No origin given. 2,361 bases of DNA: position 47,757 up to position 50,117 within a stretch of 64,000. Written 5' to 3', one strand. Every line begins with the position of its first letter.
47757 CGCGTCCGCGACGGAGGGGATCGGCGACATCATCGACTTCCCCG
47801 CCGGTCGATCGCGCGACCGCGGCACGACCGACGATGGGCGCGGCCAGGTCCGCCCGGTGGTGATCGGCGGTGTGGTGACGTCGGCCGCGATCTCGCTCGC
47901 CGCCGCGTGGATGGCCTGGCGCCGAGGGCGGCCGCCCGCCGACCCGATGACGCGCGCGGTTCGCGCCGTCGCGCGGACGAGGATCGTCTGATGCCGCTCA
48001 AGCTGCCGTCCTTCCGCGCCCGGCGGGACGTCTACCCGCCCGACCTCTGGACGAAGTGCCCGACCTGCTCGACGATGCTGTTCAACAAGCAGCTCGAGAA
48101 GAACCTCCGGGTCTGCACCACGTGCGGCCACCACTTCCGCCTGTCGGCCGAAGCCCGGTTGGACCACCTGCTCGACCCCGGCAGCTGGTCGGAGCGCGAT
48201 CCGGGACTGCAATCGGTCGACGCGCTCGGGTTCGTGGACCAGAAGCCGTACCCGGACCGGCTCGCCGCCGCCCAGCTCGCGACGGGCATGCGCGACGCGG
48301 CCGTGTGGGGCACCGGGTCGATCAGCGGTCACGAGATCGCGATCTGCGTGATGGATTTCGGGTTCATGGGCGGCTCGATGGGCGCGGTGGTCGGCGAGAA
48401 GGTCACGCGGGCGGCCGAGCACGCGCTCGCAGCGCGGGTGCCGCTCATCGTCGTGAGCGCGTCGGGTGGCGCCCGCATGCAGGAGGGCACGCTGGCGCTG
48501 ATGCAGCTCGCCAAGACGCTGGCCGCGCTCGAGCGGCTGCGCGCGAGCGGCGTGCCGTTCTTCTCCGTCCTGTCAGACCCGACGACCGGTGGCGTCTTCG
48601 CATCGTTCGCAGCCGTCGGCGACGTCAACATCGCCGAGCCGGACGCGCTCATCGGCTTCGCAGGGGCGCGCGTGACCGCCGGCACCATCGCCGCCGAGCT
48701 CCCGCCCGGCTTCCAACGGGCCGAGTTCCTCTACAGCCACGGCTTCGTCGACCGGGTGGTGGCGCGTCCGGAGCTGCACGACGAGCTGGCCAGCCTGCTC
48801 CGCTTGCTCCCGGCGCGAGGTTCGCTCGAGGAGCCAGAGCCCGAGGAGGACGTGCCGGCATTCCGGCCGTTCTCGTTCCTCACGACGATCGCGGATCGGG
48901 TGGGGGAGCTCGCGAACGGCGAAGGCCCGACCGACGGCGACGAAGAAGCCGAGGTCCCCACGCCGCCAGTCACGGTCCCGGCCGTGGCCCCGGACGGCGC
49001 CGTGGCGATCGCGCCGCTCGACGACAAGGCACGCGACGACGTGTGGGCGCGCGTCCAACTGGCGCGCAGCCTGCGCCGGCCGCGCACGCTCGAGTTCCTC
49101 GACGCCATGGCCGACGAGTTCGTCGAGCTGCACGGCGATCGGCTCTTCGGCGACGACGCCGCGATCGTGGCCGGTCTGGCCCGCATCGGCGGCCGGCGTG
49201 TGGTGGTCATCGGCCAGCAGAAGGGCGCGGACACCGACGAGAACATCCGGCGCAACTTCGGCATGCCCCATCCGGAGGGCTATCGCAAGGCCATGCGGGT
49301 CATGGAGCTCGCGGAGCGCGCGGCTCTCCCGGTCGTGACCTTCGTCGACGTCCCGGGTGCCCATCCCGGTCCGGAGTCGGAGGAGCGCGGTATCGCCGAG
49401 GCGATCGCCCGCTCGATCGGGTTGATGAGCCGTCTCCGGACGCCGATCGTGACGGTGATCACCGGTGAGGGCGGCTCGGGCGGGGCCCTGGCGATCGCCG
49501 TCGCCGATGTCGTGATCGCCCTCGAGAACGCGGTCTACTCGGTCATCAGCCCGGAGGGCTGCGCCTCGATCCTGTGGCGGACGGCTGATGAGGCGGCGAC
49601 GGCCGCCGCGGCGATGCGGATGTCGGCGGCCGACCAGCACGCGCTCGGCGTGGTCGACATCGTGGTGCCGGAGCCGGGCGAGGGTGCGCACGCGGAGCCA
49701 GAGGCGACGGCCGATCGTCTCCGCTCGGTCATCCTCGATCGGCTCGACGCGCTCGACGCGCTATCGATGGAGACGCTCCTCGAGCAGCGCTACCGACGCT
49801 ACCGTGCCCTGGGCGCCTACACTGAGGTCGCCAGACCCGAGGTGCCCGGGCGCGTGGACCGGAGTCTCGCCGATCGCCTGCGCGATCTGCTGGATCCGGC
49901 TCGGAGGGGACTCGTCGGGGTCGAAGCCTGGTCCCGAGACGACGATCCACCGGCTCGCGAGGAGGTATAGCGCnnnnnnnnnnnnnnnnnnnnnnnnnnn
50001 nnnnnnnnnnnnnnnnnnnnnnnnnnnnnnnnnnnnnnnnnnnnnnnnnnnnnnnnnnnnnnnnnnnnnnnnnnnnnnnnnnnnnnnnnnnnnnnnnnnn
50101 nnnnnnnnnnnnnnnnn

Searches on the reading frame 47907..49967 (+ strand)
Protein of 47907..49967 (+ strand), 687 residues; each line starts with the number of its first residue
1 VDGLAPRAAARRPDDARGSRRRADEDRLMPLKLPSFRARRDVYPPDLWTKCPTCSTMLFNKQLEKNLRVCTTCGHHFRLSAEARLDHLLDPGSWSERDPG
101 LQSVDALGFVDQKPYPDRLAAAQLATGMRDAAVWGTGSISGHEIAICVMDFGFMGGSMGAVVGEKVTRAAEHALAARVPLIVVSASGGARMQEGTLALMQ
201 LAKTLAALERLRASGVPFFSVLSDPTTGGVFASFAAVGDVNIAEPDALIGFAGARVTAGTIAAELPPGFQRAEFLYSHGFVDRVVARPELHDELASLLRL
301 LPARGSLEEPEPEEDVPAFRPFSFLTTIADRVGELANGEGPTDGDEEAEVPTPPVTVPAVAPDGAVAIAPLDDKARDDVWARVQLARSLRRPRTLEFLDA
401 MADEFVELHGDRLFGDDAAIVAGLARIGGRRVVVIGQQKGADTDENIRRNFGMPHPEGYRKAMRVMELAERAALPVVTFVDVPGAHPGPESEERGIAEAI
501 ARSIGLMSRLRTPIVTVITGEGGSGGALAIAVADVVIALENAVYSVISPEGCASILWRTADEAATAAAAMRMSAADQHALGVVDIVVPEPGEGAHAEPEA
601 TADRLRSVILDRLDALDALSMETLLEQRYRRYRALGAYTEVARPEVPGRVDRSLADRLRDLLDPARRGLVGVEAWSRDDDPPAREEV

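Call 3: search_protein_families(library=pfam, proteins=[window:47907-49967:+], max_evalue=0.01)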
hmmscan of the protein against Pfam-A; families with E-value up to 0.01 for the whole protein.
window:47907-49967:+ (687 aa): 5 families
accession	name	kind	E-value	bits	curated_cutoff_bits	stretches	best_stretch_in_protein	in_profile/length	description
PF03255.19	ACCA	-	7.4e-113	377.2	23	1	379-636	53-310/310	Acetyl co-enzyme A carboxylase carboxyltransferase-like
PF01039.27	Carboxyl_trans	-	2.7e-44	152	22.3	2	402-575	270-439/493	Carboxyl transferase domain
PF17848.7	Zn_ribbon_ACC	-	5.7e-09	36.4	24.5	1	48-73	1-26/26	Acetyl-CoA carboxylase zinc finger domain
PF06833.16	MdcE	-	1.9e-06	28.2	32.7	1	457-588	10-149/196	Malonate decarboxylase gamma subunit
PF00378.25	ECH_1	-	5.6e-05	23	27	1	506-592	83-177/251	Enoyl-CoA hydratase/isomerase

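Call 4: search_protein_families(library=ncbifam, proteins=[window:47907-49967:+], max_evalue=0.01)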
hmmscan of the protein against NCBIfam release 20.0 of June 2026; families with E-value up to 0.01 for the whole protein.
window:47907-49967:+ (687 aa): 10 families
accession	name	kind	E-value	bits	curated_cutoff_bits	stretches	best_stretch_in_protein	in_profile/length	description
NF004344.0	PRK05724.1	equivalog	1.4e-112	376.1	357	1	379-640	57-318/319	acetyl-CoA carboxylase carboxyltransferase subunit alpha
TIGR00515.1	accD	equivalog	2.5e-105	351.9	317.45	1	39-301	17-279/285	acetyl-CoA carboxylase, carboxyltransferase subunit beta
TIGR00513.1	accA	equivalog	6e-103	344.6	319.3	1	379-640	57-318/321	acetyl-CoA carboxylase carboxyl transferase subunit alpha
NF041504.1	AccA_sub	subfamily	3.8e-101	337.8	300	1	380-635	1-256/257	carboxyltransferase subunit alpha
NF008971.0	PRK12319.1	equivalog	2.4e-81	273.1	406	1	379-633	4-254/256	acetyl-CoA carboxylase carboxyl transferase subunit alpha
TIGR01117.1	mmdA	subfamily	2.4e-28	99.2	998.8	2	78-240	30-178/512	methylmalonyl-CoA decarboxylase subunit alpha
TIGR03134.1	malonate_gamma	equivalog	2.9e-14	53.2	237.15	1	398-612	6-226/258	biotin-independent malonate decarboxylase subunit gamma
TIGR03133.1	malonate_beta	equivalog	2.9e-14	53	278.15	1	79-256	6-178/274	biotin-independent malonate decarboxylase subunit beta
NF005530.0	PRK07189.1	equivalog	8e-14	51.4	228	1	76-225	13-156/303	biotin-independent malonate decarboxylase subunit beta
NF046063.1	oxepin_alt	equivalog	0.0038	16.8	300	1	490-605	74-197/254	oxepin-CoA hydrolase, alternative type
